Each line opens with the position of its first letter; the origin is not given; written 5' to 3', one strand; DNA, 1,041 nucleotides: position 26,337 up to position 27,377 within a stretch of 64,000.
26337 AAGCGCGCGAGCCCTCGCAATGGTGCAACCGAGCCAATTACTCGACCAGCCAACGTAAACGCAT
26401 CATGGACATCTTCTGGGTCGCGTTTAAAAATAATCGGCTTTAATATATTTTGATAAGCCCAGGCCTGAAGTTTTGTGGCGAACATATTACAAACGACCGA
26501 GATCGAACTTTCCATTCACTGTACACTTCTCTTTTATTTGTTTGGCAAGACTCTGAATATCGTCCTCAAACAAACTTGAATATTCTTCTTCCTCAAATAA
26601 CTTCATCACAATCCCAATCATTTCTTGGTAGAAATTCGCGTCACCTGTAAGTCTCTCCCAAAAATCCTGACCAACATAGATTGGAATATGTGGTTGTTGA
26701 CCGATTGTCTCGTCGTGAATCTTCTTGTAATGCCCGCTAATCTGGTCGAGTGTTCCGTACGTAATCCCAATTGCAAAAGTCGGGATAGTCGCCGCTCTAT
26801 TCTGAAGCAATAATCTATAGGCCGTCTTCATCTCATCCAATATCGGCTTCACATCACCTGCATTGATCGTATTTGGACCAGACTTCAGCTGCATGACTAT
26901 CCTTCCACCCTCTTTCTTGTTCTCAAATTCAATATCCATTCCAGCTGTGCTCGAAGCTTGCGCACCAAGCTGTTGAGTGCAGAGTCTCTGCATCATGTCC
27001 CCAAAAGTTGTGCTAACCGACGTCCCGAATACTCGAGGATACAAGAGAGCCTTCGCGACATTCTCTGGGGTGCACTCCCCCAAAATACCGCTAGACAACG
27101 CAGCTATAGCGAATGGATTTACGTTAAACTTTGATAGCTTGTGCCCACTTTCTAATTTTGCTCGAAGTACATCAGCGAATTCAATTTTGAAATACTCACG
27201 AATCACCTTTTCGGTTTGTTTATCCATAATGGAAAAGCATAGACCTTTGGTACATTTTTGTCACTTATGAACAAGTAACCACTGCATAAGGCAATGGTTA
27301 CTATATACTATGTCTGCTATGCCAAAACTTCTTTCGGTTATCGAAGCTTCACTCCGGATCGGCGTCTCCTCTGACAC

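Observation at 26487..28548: Divergent type II R-M module with a MerR-HTH-fused m5C methyltransferase and a 29-bp operator-like palindrome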

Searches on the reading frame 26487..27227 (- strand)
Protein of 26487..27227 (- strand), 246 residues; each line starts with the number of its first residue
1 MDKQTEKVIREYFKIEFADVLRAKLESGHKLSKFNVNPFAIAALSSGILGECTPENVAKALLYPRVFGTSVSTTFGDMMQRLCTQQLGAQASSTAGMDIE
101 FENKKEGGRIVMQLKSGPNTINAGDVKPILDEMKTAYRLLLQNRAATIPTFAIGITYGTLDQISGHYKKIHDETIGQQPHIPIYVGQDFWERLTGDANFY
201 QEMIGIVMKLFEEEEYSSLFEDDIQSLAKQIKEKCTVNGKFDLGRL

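Call 3: search_protein_families(library=pfam, proteins=[window:26487-27227:-], max_evalue=0.01)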
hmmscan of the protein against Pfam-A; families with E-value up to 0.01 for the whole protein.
window:26487-27227:- (246 aa): 2 families
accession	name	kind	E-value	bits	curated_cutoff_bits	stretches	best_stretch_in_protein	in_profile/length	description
PF14511.12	RE_EcoO109I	-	2.3e-24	86.7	22.5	1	28-209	24-192/198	Type II restriction endonuclease EcoO109I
PF09520.16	RE_TdeIII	-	0.0001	22.5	27.2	1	90-208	127-239/242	Type II restriction endonuclease, TdeIII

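Call 4: search_protein_families(library=ncbifam, proteins=[window:26487-27227:-], max_evalue=0.01)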
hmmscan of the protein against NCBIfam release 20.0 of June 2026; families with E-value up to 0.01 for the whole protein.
window:26487-27227:- (246 aa): 0 families

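Call 7: search_protein_families(library=padloc, proteins=[window:26487-27227:-], max_evalue=0.01)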
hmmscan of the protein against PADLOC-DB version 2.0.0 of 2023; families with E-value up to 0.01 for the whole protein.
window:26487-27227:- (246 aa): 0 families

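Call 8: search_solved_structures(query=window:26487-27227:-, max_evalue=1, show_alignments=2)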
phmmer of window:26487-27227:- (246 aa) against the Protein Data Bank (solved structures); distinct sequences matched with E-value up to 1: 1.
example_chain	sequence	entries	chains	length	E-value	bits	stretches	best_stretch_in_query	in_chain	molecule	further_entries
7vu7_A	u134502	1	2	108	0.88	12.4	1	99-152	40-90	Flagelliform fibroin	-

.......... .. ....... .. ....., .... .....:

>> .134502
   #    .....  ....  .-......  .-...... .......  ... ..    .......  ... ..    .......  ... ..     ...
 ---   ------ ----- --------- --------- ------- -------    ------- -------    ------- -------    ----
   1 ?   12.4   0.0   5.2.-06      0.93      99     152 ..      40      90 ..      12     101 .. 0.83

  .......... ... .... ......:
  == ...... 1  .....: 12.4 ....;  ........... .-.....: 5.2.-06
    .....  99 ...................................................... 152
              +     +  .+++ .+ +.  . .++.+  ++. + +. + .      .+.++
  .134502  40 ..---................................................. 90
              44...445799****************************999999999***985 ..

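Call 10: find_homologous_proteins(query=window:26487-27227:-, max_evalue=0.001)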
Query window:26487-27227:- (246 aa): 376 proteins with E <= 0.001 among 808 candidates; the best 120 are listed.
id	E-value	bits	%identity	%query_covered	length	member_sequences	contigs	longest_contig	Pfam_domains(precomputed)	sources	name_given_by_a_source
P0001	9.7e-160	547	100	100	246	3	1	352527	PF14511.13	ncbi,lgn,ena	-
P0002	1.6e-121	422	73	100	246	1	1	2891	PF14511.13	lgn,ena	-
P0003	2.4e-110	386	67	100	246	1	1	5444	PF14511.13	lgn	-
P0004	3.4e-106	372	65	100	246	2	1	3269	PF14511.13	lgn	-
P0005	2.5e-94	333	59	100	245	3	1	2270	PF14511.13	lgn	-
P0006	2.6e-94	333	60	98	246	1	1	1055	PF14511.13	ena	-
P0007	8.8e-94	332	59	100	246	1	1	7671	PF14511.13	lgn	-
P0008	1.1e-93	331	59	100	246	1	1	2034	PF14511.13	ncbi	-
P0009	9.8e-93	328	59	98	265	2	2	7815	PF14511.13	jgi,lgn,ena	-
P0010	1.6e-92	327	61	97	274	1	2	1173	PF14511.13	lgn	-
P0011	2.3e-92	327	57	100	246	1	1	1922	PF14511.13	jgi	jgi:type II restriction endonuclease EcoO109I-like protein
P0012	3.0e-92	327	60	100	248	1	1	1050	PF14511.13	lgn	-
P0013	6.8e-92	325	58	100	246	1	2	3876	PF14511.13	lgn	-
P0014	7.1e-92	325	58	100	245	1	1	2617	PF14511.13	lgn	-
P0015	3.0e-91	323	58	100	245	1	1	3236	PF14511.13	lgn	-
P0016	6.4e-91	322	59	100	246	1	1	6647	PF14511.13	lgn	-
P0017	7.3e-91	322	58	100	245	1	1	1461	PF14511.13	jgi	jgi:hypothetical protein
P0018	2.7e-90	320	59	97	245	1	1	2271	PF14511.13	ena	-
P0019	2.7e-90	320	60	96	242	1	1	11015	PF14511.13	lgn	-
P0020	3.2e-90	320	58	98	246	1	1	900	PF14511.13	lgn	-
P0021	4.3e-90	319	57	100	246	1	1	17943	PF14511.13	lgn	-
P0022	6.4e-90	319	57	100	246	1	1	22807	PF14511.13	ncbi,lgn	-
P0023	6.9e-90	319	59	98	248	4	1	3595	PF14511.13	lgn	-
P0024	1.9e-88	314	56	100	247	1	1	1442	PF14511.13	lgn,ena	-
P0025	2.0e-88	314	57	98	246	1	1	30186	PF14511.13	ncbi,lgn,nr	ncbi:restriction endonuclease [Candidatus Uhrbacteria bacterium]|nr:restriction endonuclease [Candid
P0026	5.8e-88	313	58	98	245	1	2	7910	PF14511.13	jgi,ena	jgi:hypothetical protein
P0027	2.3e-87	311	58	99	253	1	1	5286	PF14511.13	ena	-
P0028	2.1e-86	307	55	100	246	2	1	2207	PF14511.13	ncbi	-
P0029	2.5e-86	307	56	100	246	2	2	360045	PF14511.13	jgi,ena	jgi:hypothetical protein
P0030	7.6e-86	306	59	97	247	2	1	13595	PF14511.13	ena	-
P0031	3.0e-85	304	56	98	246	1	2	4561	PF14511.13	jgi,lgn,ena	jgi:hypothetical protein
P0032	6.4e-85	303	54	100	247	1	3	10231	PF14511.13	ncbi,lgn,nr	ncbi:MAG: PmeII family type II restriction endonuclease [Candidatus Doudnabacteria bacterium]|nr:Pme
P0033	6.5e-85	303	56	99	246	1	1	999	PF14511.13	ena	-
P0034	5.2e-81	290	54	100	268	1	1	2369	PF14511.13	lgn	-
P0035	1.0e-80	289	53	98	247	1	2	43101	PF14511.13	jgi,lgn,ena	-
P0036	1.0e-80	289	51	100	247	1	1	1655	PF14511.13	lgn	-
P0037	1.8e-80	288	53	100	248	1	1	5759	PF14511.13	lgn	-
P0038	2.8e-80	287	54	100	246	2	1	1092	PF14511.13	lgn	-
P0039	1.1e-79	285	53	98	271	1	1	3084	PF14511.13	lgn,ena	-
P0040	4.0e-79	284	52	98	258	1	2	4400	PF14511.13,PF09520.17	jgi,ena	jgi:hypothetical protein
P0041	5.5e-79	283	53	100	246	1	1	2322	PF14511.13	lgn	-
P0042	6.2e-79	283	54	98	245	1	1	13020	PF14511.13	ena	-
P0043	6.1e-78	280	52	100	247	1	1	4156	PF14511.13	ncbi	-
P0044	1.0e-75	272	50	98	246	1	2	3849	PF14511.13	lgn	-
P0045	5.4e-72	260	52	96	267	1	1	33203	PF14511.13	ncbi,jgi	ncbi:MAG: hypothetical protein RL141_257 [Candidatus Parcubacteria bacterium]|jgi:hypothetical prote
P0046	2.4e-70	255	49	98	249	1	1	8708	PF14511.13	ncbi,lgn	-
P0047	2.3e-68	248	45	100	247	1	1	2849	PF14511.13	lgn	-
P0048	6.1e-67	244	47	99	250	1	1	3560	PF14511.13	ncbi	-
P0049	2.4e-49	186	63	54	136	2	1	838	PF14511.13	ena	-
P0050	2.8e-48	183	41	95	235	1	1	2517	PF14511.13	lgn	-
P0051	5.3e-47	178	42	89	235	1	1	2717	PF14511.13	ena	-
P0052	5.5e-46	175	41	91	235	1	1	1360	PF14511.13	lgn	-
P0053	8.7e-45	171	41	93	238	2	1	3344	PF14511.13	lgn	-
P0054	1.5e-44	170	41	91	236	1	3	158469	PF14511.13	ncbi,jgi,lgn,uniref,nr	ncbi:MAG TPA: restriction endonuclease [Tissierella sp.]|uniref:PmeII family type II restriction end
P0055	6.5e-44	168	45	83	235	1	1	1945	PF14511.13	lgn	-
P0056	1.4e-43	167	40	91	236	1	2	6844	PF14511.13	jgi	-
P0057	1.8e-43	167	43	82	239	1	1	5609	PF14511.13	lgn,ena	-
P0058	2.4e-43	167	42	86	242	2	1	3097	PF14511.13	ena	-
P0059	3.2e-43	166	40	93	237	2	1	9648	PF14511.13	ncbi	-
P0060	3.6e-43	166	40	93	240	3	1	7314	PF14511.13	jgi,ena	-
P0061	6.4e-43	165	41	93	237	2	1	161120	PF14511.13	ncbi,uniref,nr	ncbi:restriction endonuclease [Oceanospirillum multiglobuliferum]|uniref:Restriction endonuclease n=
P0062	8.7e-43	165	39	93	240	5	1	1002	PF14511.13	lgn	-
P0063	1.4e-42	164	43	83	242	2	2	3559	PF14511.13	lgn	-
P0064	1.8e-42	164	42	77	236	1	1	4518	PF14511.13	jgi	jgi:hypothetical protein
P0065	2.0e-42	163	43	82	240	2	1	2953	PF14511.13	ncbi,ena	-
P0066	2.0e-42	163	40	87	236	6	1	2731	PF14511.13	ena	-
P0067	2.1e-42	163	40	92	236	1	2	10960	PF14511.13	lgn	-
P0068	3.9e-42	163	38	96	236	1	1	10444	PF14511.13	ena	-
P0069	5.3e-42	162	39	93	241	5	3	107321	PF14511.13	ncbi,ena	-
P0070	5.6e-42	162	39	93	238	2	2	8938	PF14511.13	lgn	-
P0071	1.4e-41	161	39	89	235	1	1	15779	PF14511.13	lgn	-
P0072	1.8e-41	160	39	95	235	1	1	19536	PF14511.13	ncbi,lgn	-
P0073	2.2e-41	160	38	93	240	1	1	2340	PF14511.13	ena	-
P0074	2.3e-41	160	40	91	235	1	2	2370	PF14511.13,PF09520.17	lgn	-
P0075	2.6e-41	160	40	94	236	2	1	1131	PF14511.13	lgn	-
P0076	3.1e-41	160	40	92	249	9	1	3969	PF14511.13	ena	-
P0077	8.0e-41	158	44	80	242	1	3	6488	PF14511.13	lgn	-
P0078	1.2e-40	158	38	93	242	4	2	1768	PF14511.13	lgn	-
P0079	3.1e-40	156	42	80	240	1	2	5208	PF14511.13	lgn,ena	-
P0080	1.3e-39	154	42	80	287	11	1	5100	PF14511.13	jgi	jgi:hypothetical protein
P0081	2.3e-39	154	41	93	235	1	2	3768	PF14511.13,PF09520.17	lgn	-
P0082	2.7e-39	153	39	91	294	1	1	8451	PF14511.13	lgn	-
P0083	2.7e-39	153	37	91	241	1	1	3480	PF14511.13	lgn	-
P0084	3.0e-39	153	38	90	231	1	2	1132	PF14511.13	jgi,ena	-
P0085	3.8e-39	153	37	91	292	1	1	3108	PF14511.13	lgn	-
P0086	3.9e-39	153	38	91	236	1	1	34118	PF14511.13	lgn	-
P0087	8.3e-39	152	42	80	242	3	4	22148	PF14511.13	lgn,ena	-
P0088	1.3e-38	151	39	93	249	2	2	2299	PF14511.13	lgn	-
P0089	1.3e-38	151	37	87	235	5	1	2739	PF14511.13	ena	-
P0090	1.6e-38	151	38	94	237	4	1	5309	PF14511.13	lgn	-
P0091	1.9e-38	151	39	94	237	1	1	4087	PF14511.13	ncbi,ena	-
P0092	3.4e-38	150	42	80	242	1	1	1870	PF14511.13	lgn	-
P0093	7.8e-38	148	36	93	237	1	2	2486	PF14511.13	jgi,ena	jgi:hypothetical protein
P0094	8.4e-38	148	38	93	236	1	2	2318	PF14511.13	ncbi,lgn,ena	-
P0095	8.8e-38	148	39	93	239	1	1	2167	PF14511.13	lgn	-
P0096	8.9e-38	148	38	94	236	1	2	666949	PF14511.13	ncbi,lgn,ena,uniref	ncbi:PmeII family type II restriction endonuclease [uncultured Arcticibacterium sp.]|uniref:PmeII fa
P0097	1.0e-37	148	40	83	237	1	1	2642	PF14511.13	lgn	-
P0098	1.2e-37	148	38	93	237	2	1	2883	PF14511.13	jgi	jgi:hypothetical protein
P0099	2.4e-37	147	36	96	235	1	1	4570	PF14511.13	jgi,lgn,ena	-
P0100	2.4e-37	147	38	92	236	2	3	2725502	PF14511.13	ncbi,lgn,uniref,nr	ncbi:PmeII family type II restriction endonuclease [Tenacibaculum discolor]|uniref:PmeII family type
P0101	2.5e-37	147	37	94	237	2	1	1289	PF14511.13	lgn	-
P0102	2.7e-37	147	37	94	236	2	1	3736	PF14511.13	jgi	jgi:hypothetical protein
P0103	3.5e-37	146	36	94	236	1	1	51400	PF14511.13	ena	-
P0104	3.5e-37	146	41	83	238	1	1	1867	PF14511.13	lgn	-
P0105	3.9e-37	146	39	94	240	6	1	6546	PF14511.13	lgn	-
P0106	4.4e-37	146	39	91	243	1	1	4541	PF14511.13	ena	-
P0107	4.5e-37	146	38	94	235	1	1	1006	PF14511.13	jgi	jgi:hypothetical protein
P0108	4.6e-37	146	37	94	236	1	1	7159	PF14511.13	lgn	-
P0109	4.8e-37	146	39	91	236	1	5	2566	PF14511.13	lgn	-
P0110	4.8e-37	146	37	92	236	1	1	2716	PF14511.13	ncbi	ncbi:MAG: PmeII family type II restriction endonuclease [Saprospiraceae bacterium]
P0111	5.3e-37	146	38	94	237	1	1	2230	PF14511.13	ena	-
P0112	6.0e-37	146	36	94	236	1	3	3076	PF14511.13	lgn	-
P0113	6.1e-37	146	39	90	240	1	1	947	PF14511.13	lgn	-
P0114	6.1e-37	146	38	91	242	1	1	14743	PF14511.13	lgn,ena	-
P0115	7.3e-37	145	39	91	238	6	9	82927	PF14511.13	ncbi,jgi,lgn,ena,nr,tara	ncbi:MAG: restriction endonuclease [Flavobacteriales bacterium]|nr:restriction endonuclease [Flavoba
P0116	8.5e-37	145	37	92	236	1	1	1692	PF14511.13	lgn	-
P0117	8.6e-37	145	37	92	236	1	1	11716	PF14511.13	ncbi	ncbi:MAG: PmeII family type II restriction endonuclease [Flavobacteriaceae bacterium]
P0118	8.8e-37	145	43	73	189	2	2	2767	PF14511.13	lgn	-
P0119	9.0e-37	145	39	90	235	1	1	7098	PF14511.13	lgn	-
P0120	9.9e-37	145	38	94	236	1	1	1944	PF14511.13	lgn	-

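Call 20: search_solved_structures(query=A1, max_evalue=1, show_alignments=2)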
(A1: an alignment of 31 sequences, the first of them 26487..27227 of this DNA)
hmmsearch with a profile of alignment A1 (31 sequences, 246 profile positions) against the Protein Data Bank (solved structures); distinct sequences matched with E-value up to 1: 2.
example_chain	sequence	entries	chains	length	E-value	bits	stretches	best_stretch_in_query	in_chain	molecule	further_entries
1wtd_A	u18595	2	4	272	5.9e-08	35.6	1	104-236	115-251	EcoO109IR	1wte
4ovj_A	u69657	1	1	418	0.38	13.3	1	63-128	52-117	Extracellular solute-binding protein family 1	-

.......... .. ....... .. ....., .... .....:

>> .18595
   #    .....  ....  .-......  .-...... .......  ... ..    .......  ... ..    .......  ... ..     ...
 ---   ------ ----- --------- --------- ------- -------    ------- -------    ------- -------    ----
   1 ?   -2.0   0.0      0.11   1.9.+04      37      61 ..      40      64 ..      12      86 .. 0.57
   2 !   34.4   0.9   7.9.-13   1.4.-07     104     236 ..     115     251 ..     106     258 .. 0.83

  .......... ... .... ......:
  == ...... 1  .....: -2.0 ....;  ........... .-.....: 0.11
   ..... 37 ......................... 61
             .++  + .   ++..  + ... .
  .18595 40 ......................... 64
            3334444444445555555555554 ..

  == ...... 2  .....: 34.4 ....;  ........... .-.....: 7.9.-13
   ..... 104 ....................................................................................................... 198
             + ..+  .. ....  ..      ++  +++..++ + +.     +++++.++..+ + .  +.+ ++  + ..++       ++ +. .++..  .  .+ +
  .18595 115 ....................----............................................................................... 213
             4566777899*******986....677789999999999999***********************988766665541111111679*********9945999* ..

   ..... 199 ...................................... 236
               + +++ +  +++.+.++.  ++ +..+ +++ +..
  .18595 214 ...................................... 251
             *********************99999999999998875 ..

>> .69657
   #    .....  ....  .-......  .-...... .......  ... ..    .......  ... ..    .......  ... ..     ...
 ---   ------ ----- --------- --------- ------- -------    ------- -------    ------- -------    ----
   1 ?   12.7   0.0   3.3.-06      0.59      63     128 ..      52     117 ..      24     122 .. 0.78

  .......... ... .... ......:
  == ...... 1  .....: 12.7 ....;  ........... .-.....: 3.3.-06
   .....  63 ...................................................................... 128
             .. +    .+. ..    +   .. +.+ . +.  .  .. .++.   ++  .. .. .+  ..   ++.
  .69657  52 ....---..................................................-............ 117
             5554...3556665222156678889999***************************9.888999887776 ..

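Call 21: find_related_loci(query=A1, collection=genome_contigs, flank=4000)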
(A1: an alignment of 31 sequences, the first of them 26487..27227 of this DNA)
Query A1 (246 aa) in genome_contigs; peptide patterns used: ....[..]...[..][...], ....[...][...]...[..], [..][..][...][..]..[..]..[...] (x = any residue, [..] = any of these).
484 stretches matched a pattern; 439 encode a relative of the query (tblastn E <= 1e-3); the best 80 are kept; 80 distinct loci.
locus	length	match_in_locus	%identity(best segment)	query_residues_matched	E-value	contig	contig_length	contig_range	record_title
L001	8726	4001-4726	57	1-242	1e-96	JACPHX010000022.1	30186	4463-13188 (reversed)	MAG: Candidatus Uhrbacteria bacterium isolate NC_groundwater_425_Ag_B-0.1um_55_83 GD18-4_B1_scaffold_1468499, whole geno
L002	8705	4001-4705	60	9-240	2e-96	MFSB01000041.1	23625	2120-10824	MAG: Candidatus Moranbacteria bacterium RIFCSPLOWO2_12_FULL_48_12 rifcsplowo2_12_scaffold_5825, whole genome shotgun seq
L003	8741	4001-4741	54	1-246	3e-93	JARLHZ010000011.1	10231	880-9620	MAG: Candidatus Doudnabacteria bacterium isolate MAG_CO250 MetaCoAG_Bin_250_Oxic_k141_449511, whole genome shotgun seque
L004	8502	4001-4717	52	9-245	9e-80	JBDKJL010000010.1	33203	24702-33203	MAG: Candidatus Parcubacteria bacterium isolate guil_2019_sw_WHONDRS-S19S_0049_B_bin.21 scaffold_1680139, whole genome s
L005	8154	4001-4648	41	10-231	2e-53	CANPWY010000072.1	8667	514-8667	MAG: uncultured Clostridia bacterium isolate Lapin-004__bin9 genome assembly, contig: Lapin-004__NODE_11148_length_8667_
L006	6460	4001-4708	40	1-239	1e-52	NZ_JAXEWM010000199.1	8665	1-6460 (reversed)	MAG: Intestinibacter sp. isolate SUG3027 k141_236519, whole genome shotgun sequence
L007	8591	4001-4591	43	30-232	3e-52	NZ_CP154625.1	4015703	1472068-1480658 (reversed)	Terrisporobacter vanillatitrophus strain COM chromosome, complete genome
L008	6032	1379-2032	41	10-233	2e-51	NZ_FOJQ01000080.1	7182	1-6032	Anoxybacillus pushchinoensis strain K1, whole genome shotgun sequence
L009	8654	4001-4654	41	10-233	2e-51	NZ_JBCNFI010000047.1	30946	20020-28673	Anoxybacillus kestanbolensis strain NRS-1433 NRS_1433_contig_0000047, whole genome shotgun sequence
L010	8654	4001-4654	41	10-233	2e-51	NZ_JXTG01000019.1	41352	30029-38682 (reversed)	Anoxybacillus ayderensis strain AB04 contig000019, whole genome shotgun sequence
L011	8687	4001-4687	40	12-243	2e-50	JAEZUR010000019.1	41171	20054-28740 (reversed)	MAG: Bacillota bacterium isolate OH_PDB_93 k127_212501, whole genome shotgun sequence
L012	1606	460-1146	41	1-229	5e-52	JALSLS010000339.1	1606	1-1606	MAG: Methylomonas sp. isolate 355-202_metabat2_scaf2bin.044 355-202_scaffold_39470_c1, whole genome shotgun sequence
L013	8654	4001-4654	41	10-233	4e-50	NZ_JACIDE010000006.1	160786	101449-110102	Anoxybacteroides voinovskiense strain DSM 17075 Ga0373221_06, whole genome shotgun sequence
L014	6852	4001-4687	39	2-232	3e-50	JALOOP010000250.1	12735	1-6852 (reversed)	MAG: Oculatellaceae cyanobacterium Prado106 scaffold_12771, whole genome shotgun sequence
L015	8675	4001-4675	39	4-234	4e-50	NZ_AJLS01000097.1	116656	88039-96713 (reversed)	Neobacillus bataviensis LMG 21833 contig97, whole genome shotgun sequence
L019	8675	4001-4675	41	10-238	9e-50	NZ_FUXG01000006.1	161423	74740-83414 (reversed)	Oceanospirillum multiglobuliferum strain ATCC 33336, whole genome shotgun sequence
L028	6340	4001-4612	42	25-234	2e-48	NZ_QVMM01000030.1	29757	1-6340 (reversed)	Dysgonomonas sp. 216 scaffold30_size29757, whole genome shotgun sequence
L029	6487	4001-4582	42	32-229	1e-48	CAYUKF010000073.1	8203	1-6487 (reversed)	MAG TPA_asm: uncultured Thiotrichales bacterium isolate SRP215229_co1_52 genome assembly, contig: NODE_6212_length_8203_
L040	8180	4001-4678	39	2-229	6e-48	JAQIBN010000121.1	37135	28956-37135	MAG: Spirochaetia bacterium isolate GH26 k119_183985, whole genome shotgun sequence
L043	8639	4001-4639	39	17-233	2e-47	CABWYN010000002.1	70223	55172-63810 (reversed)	MAG: uncultured Bacteroidetes bacterium isolate AG-313-A15 genome assembly, contig: AG-313-A15_NODE_2, whole genome shot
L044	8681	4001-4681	39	3-232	2e-47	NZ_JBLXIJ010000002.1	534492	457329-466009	MAG: Halpernia sp. isolate ET15-04 T15maxbin_out.019RE.5K@2, whole genome shotgun sequence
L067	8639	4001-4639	39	17-229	2e-46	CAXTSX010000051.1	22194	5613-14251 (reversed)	MAG TPA_asm: uncultured bacterium isolate public_SRR11456922_metawrap_bin.4 genome assembly, contig: public_SRR11456922_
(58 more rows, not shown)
